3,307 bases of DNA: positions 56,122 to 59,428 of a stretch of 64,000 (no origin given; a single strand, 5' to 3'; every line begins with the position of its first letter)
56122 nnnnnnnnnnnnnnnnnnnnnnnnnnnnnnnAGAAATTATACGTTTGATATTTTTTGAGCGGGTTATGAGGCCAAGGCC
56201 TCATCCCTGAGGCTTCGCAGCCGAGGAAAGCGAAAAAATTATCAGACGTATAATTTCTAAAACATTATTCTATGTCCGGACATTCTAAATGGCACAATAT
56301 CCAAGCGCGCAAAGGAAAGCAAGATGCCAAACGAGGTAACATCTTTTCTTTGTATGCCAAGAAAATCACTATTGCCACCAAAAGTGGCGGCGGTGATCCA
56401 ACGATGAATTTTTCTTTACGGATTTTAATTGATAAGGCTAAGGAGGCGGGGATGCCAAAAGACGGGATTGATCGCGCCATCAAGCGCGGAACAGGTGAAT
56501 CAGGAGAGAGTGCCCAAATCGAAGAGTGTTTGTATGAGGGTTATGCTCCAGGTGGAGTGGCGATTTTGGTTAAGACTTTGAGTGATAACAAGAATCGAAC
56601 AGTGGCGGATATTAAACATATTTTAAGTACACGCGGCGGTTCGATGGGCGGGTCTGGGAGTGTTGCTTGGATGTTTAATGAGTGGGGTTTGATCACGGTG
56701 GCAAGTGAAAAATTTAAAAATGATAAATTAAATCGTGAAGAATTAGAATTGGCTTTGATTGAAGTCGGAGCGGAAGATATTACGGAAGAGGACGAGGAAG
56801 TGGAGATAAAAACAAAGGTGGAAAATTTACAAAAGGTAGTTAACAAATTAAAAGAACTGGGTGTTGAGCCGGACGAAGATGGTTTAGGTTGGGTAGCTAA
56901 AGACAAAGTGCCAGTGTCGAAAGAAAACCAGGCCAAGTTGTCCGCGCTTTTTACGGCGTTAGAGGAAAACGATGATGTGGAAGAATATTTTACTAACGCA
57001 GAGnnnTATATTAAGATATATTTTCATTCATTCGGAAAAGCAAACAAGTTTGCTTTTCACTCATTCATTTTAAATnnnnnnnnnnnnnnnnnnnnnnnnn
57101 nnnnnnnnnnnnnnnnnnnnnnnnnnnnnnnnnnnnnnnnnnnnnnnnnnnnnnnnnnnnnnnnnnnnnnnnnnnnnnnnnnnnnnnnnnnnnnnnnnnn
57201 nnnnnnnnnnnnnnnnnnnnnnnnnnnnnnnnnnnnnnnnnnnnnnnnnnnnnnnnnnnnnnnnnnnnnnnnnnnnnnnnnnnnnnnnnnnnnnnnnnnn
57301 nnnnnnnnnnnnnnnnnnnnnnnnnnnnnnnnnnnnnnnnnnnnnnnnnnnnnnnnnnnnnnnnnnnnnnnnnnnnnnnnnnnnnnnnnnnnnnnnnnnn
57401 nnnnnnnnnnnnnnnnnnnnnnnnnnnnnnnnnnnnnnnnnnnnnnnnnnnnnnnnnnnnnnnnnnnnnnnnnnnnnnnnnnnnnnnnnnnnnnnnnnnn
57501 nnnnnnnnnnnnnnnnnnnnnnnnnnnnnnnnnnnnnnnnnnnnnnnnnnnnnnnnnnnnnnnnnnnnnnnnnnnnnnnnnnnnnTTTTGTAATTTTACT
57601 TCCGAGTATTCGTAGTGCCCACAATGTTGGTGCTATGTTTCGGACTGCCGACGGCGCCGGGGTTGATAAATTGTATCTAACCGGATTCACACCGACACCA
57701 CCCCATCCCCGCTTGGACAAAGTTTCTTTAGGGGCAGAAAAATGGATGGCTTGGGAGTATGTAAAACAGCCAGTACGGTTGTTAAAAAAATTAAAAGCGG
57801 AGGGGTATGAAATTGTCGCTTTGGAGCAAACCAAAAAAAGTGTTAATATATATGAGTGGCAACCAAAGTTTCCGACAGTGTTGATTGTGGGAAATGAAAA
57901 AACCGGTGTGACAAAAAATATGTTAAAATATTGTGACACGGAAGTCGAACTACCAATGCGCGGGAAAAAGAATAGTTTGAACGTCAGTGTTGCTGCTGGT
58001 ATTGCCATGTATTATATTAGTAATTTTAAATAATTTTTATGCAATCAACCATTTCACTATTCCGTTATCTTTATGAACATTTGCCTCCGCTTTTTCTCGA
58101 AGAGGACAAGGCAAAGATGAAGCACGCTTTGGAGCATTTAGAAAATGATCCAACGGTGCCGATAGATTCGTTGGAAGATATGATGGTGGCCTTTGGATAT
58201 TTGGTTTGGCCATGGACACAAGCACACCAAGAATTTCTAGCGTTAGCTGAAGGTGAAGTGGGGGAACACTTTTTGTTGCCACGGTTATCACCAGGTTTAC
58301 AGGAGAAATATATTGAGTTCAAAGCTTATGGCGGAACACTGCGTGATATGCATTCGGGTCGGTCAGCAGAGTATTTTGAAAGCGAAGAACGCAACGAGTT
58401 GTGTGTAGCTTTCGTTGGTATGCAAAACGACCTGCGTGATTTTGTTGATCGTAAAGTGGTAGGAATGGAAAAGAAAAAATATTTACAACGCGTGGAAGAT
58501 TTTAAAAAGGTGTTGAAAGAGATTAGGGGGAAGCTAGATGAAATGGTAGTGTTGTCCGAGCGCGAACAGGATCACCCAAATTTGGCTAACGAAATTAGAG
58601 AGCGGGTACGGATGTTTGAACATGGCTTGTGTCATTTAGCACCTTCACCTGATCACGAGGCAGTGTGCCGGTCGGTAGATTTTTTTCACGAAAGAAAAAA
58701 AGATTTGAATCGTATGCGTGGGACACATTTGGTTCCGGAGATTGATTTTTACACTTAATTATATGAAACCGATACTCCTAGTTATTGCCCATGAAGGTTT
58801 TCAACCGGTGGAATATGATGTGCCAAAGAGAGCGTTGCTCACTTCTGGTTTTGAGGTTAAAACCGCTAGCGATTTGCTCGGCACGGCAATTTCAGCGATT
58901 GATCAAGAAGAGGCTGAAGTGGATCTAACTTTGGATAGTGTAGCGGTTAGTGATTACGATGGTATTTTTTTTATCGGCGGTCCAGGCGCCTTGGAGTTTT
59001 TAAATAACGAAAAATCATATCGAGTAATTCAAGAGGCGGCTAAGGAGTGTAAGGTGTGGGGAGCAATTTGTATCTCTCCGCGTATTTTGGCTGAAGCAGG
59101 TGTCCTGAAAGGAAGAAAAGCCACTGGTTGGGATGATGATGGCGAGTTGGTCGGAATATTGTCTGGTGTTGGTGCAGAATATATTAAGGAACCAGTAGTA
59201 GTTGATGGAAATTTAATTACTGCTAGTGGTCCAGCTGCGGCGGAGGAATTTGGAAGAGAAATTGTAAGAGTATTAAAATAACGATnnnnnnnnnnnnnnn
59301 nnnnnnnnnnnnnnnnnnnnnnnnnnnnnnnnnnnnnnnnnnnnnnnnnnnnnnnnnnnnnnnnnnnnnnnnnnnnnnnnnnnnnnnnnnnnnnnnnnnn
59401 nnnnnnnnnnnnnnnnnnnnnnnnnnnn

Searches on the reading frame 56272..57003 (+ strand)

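Call 76: search_protein_families(library=pfam, proteins=[window:56272-57003:+], max_evalue=0.001)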
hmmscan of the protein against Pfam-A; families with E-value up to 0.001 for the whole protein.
window:56272-57003:+ (244 aa): 3 families
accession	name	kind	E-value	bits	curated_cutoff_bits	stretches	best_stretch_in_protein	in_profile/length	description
PF01709.26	Transcrip_reg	-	2.4e-49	167.5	27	1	84-243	2-160/160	TACO1/YebC second and third domain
PF20772.2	TACO1_YebC_N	-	6.1e-31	107.2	36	1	5-76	1-73/73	TACO1/YebC protein N-terminal domain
PF18026.6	Exog_C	-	0.00046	20.5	29.5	0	183-202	21-40/49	Endo/exonuclease (EXOG) C-terminal domain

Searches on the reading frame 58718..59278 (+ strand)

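Call 76: search_protein_families(library=pfam, proteins=[window:58718-59278:+], max_evalue=0.001)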
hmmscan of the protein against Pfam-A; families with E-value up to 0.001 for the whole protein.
window:58718-59278:+ (187 aa): 1 family
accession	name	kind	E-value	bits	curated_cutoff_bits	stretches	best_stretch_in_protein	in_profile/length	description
PF01965.30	DJ-1_PfpI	-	5.5e-32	111.3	26.6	1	19-184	3-164/165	DJ-1/PfpI family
